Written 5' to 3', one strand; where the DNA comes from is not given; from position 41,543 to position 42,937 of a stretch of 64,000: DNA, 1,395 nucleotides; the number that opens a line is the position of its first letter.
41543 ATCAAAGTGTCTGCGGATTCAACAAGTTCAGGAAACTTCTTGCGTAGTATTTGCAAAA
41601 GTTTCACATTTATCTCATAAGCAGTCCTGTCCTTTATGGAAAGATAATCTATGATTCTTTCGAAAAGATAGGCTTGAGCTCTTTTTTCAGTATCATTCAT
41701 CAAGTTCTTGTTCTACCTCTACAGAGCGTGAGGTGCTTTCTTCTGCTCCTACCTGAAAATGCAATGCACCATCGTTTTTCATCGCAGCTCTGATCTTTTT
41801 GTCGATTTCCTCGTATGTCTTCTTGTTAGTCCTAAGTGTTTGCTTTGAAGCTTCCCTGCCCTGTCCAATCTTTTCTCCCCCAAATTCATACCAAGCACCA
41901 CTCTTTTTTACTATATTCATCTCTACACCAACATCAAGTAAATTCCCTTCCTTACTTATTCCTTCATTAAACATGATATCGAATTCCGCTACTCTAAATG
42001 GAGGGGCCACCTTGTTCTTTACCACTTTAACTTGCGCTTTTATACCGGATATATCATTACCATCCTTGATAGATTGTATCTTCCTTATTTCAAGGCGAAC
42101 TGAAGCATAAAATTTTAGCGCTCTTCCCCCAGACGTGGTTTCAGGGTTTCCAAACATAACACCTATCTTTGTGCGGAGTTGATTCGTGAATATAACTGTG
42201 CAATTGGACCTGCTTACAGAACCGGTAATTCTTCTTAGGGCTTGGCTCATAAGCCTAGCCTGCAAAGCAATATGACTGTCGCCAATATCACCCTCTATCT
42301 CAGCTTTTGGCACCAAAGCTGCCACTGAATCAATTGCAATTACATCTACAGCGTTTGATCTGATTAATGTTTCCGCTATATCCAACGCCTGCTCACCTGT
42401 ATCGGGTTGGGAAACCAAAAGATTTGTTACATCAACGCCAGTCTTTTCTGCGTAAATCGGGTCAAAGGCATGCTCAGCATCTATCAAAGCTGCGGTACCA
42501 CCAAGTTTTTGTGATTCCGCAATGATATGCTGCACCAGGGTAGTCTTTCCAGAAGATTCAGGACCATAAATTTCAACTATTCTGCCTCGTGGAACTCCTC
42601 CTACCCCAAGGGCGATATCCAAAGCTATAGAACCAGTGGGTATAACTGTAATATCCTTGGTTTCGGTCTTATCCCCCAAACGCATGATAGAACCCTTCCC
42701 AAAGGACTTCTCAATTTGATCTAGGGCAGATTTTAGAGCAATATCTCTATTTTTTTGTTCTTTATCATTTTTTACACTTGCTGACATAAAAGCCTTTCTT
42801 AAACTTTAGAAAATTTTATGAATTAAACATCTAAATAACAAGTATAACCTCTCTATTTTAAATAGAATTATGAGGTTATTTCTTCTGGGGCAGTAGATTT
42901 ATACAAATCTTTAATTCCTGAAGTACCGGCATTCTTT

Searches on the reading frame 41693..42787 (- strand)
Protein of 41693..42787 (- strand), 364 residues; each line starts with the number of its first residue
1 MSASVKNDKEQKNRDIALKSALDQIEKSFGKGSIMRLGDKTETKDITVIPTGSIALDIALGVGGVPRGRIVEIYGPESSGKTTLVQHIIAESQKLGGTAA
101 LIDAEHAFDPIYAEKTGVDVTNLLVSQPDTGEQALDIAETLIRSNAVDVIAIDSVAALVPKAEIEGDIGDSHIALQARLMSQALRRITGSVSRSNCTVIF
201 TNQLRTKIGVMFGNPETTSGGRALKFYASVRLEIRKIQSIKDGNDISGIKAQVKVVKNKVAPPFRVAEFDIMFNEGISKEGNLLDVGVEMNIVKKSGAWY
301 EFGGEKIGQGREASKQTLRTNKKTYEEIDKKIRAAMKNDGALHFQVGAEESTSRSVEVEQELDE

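Call 58: search_protein_families(library=pfam, proteins=[window:41693-42787:-], max_evalue=0.001)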
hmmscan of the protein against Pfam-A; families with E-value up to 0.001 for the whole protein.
window:41693-42787:- (364 aa): 8 families
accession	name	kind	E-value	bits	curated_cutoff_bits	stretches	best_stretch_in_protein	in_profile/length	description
PF00154.27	RecA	-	1.4e-134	448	27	1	17-278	2-262/262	recA bacterial DNA recombination protein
PF21096.2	RecA_C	-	5e-23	81.4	27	1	281-336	1-56/57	RecA C-terminal domain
PF08423.17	Rad51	-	2.9e-09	37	22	1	44-238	3-213/244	Rad51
PF06745.19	ATPase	-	8.7e-06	25.7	26.6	1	50-206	2-166/231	KaiC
PF01637.24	ATPase_2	-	6.3e-05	23.3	33.2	1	69-107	21-59/225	ATPase domain predominantly from Archaea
PF13191.12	AAA_16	-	0.00061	20.8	32.6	1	66-183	22-119/167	AAA ATPase domain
PF13479.12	AAA_24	-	0.00071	19.9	27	0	71-160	5-78/195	AAA domain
PF00004.35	AAA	-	0.00079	20.3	21.2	0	73-201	3-108/131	ATPase family associated with various cellular activities (AAA)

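Call 106: find_homologous_proteins(query=window:41693-42787:-, max_evalue=1e-50)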
Query window:41693-42787:- (364 aa): 8000 proteins with E <= 1e-50 among 8000 candidates; the best 120 are listed.
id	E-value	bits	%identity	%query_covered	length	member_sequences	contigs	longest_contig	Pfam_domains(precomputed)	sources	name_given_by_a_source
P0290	3.2e-228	774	100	100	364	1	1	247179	PF06745.20,PF08423.18,PF00154.28,PF21096.3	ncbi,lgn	-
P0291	9.6e-178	608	78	99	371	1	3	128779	PF06745.20,PF08423.18,PF00154.28,PF21096.3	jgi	jgi:recombination protein RecA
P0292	2.4e-175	601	82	93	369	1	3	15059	PF06745.20,PF08423.18,PF00154.28,PF21096.3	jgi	jgi:recombination protein RecA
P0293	3.5e-175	600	78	98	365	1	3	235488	PF06745.20,PF08423.18,PF00154.28,PF21096.3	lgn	-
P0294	8.0e-175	599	77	97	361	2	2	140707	PF06745.20,PF08423.18,PF00154.28,PF21096.3,PF27531.1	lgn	-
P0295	1.5e-174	598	78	98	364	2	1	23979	PF06745.20,PF08423.18,PF00154.28,PF21096.3,PF27531.1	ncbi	-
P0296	1.7e-174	598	78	98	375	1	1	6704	PF06745.20,PF08423.18,PF00154.28,PF21096.3,PF27531.1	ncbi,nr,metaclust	ncbi:MAG: hypothetical protein ACD_22C00180G0003 [uncultured bacterium]|nr:MAG: hypothetical protein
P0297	1.7e-174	598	78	98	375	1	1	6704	PF06745.20,PF08423.18,PF00154.28,PF21096.3,PF27531.1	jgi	-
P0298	3.6e-174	597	79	95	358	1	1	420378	PF06745.20,PF08423.18,PF00154.28,PF21096.3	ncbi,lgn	-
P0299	5.1e-174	596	79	95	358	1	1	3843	PF06745.20,PF08423.18,PF00154.28,PF21096.3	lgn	-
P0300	1.0e-173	595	78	97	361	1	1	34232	PF06745.20,PF08423.18,PF00154.28,PF21096.3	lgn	-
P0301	1.6e-173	595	80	94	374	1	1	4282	PF06745.20,PF08423.18,PF00154.28,PF21096.3,PF27531.1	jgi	jgi:recombination protein RecA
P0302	1.8e-173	594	78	96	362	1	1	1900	PF06745.20,PF08423.18,PF00154.28,PF21096.3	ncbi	-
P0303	2.0e-173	594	80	95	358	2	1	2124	PF06745.20,PF08423.18,PF00154.28,PF21096.3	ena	-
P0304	3.0e-173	594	78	97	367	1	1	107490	PF06745.20,PF08423.18,PF00154.28,PF21096.3,PF27531.1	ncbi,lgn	-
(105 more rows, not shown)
